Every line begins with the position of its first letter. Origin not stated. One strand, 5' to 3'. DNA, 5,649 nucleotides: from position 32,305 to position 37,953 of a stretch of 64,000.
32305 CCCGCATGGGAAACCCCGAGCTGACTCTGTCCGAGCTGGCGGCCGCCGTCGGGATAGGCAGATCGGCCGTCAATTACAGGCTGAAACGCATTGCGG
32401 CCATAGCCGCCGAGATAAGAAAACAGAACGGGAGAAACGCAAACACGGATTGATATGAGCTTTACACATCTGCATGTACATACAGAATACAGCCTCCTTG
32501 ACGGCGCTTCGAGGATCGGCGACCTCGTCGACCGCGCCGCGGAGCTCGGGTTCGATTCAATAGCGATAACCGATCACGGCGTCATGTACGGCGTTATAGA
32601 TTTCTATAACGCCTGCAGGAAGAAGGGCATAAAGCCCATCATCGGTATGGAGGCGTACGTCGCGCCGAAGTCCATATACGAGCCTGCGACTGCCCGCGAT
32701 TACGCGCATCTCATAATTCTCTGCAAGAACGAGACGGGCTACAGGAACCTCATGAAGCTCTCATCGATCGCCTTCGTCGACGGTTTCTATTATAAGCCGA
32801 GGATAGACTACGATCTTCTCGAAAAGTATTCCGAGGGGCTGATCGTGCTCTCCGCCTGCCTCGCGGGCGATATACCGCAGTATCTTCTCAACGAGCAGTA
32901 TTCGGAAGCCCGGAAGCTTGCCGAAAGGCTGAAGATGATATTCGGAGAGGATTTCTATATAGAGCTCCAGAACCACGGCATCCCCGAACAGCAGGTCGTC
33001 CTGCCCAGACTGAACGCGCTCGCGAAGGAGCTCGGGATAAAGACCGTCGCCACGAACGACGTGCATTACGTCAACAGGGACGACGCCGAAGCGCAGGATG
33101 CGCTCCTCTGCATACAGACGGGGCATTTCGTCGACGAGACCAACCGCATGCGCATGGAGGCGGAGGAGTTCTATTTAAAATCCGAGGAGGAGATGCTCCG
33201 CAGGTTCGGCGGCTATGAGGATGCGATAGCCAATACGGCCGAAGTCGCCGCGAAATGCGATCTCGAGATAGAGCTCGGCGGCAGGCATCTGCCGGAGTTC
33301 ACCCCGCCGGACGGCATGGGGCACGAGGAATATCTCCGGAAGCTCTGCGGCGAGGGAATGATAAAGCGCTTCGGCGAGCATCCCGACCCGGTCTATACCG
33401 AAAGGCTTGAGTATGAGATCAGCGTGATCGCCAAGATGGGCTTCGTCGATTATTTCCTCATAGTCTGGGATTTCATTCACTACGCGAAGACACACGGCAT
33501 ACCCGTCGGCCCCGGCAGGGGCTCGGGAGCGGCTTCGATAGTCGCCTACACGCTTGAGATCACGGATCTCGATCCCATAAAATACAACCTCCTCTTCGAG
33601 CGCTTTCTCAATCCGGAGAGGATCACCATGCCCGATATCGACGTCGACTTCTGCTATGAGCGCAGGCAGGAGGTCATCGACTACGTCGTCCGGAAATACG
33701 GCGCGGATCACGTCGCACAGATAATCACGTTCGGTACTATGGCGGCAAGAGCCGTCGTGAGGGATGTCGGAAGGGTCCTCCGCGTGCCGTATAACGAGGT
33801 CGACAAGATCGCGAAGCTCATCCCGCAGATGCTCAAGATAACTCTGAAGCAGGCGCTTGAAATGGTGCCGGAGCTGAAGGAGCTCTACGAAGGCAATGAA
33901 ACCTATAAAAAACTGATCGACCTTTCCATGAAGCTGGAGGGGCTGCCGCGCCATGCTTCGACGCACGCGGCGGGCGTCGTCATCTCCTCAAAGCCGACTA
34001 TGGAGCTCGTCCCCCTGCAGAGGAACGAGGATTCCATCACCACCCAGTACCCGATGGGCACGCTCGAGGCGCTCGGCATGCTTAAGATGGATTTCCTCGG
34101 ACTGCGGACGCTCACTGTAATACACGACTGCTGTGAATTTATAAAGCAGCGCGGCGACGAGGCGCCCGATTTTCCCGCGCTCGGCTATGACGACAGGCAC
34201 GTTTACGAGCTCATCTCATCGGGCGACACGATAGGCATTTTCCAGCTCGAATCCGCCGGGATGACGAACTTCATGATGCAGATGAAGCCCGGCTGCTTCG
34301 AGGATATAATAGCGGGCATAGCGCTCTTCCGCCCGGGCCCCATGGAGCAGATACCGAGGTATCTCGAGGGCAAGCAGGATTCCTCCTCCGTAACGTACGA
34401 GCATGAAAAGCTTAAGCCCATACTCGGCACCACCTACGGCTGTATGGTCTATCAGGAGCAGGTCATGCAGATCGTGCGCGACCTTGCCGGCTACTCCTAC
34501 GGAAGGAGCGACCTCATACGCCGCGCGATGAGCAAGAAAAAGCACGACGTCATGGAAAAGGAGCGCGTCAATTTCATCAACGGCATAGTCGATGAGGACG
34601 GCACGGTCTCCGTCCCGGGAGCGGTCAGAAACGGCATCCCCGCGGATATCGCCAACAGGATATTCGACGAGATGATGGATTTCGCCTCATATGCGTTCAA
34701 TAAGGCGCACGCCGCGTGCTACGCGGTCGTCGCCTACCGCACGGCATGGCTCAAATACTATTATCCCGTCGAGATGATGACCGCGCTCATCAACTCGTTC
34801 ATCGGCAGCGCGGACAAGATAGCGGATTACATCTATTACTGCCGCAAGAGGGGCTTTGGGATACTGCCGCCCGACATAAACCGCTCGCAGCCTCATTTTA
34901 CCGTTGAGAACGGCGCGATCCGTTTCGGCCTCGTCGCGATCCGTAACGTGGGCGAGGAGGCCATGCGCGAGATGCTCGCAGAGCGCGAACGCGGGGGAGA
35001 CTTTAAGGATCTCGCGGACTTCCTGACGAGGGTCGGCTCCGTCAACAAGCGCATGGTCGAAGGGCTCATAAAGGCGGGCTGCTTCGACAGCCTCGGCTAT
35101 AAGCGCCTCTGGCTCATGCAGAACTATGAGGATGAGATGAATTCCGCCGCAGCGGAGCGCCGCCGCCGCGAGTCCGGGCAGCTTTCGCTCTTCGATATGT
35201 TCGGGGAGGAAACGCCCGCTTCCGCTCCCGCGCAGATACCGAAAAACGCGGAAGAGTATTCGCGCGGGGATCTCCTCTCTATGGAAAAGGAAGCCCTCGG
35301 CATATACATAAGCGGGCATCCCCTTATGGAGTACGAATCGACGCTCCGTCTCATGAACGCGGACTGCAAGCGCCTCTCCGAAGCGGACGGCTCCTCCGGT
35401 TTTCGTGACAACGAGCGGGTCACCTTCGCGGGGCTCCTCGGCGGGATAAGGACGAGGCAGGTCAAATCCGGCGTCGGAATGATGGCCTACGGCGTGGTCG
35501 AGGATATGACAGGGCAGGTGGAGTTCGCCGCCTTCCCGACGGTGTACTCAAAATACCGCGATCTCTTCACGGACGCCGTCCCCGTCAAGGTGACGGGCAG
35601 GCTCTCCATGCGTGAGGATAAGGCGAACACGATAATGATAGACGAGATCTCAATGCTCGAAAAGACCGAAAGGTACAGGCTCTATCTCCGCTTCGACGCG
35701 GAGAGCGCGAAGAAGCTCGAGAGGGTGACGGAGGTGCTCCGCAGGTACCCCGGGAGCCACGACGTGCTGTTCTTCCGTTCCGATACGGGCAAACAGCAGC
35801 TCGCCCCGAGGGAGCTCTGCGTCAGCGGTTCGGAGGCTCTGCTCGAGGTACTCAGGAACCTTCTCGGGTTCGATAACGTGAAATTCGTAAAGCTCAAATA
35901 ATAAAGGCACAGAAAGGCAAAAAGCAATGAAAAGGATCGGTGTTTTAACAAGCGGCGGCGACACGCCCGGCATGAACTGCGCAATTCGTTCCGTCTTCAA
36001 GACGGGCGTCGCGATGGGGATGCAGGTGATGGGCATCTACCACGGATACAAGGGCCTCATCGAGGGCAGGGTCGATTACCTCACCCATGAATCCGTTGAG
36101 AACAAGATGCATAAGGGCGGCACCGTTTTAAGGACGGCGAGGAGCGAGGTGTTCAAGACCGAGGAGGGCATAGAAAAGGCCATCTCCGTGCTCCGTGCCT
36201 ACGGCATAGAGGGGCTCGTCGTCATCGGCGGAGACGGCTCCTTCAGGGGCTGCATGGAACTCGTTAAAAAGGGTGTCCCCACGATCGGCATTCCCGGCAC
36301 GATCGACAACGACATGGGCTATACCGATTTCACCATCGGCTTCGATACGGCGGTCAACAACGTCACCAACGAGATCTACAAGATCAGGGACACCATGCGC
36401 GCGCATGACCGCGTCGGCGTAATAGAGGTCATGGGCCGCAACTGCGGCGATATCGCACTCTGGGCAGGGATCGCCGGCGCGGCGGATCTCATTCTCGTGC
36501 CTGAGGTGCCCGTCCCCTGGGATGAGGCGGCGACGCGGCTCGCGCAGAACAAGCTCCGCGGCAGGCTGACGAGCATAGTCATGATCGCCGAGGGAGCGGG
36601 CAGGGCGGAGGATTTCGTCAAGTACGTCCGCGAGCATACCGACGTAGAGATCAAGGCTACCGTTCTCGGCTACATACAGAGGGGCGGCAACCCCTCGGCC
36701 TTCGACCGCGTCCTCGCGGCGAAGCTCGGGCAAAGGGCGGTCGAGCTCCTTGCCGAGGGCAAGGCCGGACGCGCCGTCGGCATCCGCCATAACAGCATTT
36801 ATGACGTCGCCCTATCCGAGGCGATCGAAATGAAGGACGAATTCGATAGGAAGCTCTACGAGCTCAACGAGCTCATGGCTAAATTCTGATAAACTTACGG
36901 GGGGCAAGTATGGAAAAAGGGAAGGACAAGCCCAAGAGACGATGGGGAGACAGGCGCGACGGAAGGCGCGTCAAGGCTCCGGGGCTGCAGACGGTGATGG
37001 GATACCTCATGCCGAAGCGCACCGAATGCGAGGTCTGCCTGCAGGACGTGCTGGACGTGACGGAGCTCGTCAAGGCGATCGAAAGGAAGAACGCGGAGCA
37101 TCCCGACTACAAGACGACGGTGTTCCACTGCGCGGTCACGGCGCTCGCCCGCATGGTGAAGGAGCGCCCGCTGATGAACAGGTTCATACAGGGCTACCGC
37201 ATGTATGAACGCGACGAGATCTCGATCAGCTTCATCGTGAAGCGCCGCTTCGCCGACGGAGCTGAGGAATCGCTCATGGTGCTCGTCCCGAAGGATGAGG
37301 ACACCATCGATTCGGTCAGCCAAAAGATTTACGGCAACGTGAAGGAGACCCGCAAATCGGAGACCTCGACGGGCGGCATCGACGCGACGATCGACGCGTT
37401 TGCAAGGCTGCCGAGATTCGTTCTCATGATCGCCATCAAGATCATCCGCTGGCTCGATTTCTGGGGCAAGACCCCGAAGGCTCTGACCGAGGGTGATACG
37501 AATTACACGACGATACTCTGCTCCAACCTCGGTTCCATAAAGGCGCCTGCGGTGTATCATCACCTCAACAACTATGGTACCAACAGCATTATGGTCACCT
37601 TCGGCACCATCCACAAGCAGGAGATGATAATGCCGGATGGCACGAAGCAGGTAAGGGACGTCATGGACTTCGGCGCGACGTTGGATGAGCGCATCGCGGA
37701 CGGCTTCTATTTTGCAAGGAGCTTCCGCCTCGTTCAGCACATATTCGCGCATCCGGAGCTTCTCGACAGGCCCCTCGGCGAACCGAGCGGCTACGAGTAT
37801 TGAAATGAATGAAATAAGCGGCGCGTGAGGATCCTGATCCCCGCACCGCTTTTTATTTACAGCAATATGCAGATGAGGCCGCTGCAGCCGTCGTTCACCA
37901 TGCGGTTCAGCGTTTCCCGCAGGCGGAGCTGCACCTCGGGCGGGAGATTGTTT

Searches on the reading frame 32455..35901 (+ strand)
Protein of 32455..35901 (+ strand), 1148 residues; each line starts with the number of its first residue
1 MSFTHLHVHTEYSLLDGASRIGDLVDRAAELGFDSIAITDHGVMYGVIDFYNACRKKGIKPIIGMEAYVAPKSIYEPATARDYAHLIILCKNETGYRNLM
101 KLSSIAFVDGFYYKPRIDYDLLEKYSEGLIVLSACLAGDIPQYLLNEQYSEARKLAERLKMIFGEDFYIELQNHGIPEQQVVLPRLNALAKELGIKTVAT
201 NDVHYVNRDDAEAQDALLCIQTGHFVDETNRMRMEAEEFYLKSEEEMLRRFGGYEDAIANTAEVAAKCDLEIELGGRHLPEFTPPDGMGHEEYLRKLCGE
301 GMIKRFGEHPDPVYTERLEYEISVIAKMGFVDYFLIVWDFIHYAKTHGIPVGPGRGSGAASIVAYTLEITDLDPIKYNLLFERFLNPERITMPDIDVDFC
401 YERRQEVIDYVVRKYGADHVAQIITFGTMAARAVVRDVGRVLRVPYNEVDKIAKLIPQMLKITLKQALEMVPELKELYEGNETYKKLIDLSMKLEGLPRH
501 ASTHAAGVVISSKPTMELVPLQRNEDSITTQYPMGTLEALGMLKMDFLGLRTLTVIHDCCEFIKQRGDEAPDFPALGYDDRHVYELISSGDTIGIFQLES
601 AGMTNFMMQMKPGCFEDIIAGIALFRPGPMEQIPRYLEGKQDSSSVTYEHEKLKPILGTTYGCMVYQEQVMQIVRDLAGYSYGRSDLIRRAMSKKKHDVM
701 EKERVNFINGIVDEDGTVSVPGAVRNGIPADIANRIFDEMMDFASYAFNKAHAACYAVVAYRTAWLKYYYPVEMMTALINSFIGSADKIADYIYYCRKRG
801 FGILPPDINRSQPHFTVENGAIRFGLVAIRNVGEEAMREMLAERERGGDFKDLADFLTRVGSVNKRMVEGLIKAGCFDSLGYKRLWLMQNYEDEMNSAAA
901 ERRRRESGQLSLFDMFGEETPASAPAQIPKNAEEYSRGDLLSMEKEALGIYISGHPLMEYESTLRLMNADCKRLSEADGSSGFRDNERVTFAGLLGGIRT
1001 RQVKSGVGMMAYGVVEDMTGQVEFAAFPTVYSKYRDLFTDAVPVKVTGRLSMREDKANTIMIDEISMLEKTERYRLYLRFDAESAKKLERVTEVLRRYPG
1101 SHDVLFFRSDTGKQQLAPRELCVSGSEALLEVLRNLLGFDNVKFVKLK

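Call 53: search_protein_families(library=ncbifam, proteins=[window:32455-35901:+], max_evalue=0.00001)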
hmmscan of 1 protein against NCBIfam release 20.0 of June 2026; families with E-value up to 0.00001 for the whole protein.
window:32455-35901:+ (1148 aa): 13 families
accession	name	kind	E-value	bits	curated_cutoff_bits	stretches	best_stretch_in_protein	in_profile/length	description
NF005298.0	PRK06826.1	equivalog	0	1649.1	1260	1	1-1144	3-1150/1151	DNA polymerase III subunit alpha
NF004226.0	PRK05673.1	equivalog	0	1369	1002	1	1-1143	4-1144/1146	DNA polymerase III subunit alpha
TIGR00594.1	polc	superfamily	0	1305.1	434.35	1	3-1027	1-1022/1022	DNA polymerase III subunit alpha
NF005617.0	PRK07374.1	equivalog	0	1096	1653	1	1-1099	1-1112/1170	DNA polymerase III subunit alpha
NF005377.0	PRK06920.1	equivalog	0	1086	1806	1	1-1142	1-1104/1108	DNA polymerase III subunit alpha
NF007079.0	PRK09532.1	equivalog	4.3e-244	812.7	1525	1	1-750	1-778/876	DNA polymerase III subunit alpha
NF005516.0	PRK07135.1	equivalog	1.9e-207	691.6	1084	2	255-966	193-892/974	DNA polymerase III DnaE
NF004550.0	PRK05898.1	equivalog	2.8e-197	658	1182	2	196-899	136-828/971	DNA polymerase III subunit alpha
NF004225.0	PRK05672.1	subfamily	1.9e-195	652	939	1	2-1071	5-1035/1047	error-prone DNA polymerase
NF005582.0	PRK07279.1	equivalog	6.9e-193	643.4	1279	1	3-1135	2-1025/1033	DNA polymerase III subunit alpha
NF005616.0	PRK07373.1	equivalog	1.3e-70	238.2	646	1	743-1096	33-389/449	DNA polymerase III subunit alpha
NF001688.0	PRK00448.1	equivalog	8.2e-66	222.5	873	3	83-376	614-914/1445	PolC-type DNA polymerase III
TIGR01405.1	polC_Gram_pos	equivalog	8.1e-58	196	1043.45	2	83-375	380-678/1211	DNA polymerase III subunit alpha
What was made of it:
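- On DnaE1 (partner polymerase, window 32455-35901): NF005298 1649 bits (cut-off 1260) (call 53).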

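Call 54: search_protein_families(library=pfam, proteins=[window:32455-35901:+], max_evalue=0.0001)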
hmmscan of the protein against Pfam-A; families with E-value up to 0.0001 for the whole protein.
window:32455-35901:+ (1148 aa): 5 families
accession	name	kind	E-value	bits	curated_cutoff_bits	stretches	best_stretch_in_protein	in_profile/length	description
PF07733.18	DNA_pol3_alpha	-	1.3e-107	359.7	23.9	1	292-549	1-260/260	Bacterial DNA polymerase III alpha NTPase domain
PF02811.25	PHP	-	2.8e-63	213.6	26.4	1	5-174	1-164/164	PHP domain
PF17657.6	DNA_pol3_finger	-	6.4e-59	198.4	22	1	552-713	1-164/166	Bacterial DNA polymerase III alpha subunit finger domain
PF14579.12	HHH_6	-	3.4e-29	101.3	25.6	1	801-884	2-87/90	Helix-hairpin-helix motif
PF01336.31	tRNA_anti-codon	-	1.2e-05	25.5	27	1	996-1067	8-74/75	OB-fold nucleic acid binding domain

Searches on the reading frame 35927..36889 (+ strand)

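Call 54: search_protein_families(library=pfam, proteins=[window:35927-36889:+], max_evalue=0.0001)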
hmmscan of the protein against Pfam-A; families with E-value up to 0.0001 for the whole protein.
window:35927-36889:+ (320 aa): 1 family
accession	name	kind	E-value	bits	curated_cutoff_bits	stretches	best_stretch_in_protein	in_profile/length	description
PF00365.25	PFK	-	7.1e-103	344.2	30.9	1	3-275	1-277/277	Phosphofructokinase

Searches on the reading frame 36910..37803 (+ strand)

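Call 54: search_protein_families(library=pfam, proteins=[window:36910-37803:+], max_evalue=0.0001)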
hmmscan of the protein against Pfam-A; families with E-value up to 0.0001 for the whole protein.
window:36910-37803:+ (297 aa): 1 family
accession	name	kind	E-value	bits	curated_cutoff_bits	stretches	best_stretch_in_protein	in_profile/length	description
PF00198.28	2-oxoacid_dh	-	8.6e-12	45.4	23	1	191-285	139-230/232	2-oxoacid dehydrogenases acyltransferase (catalytic domain)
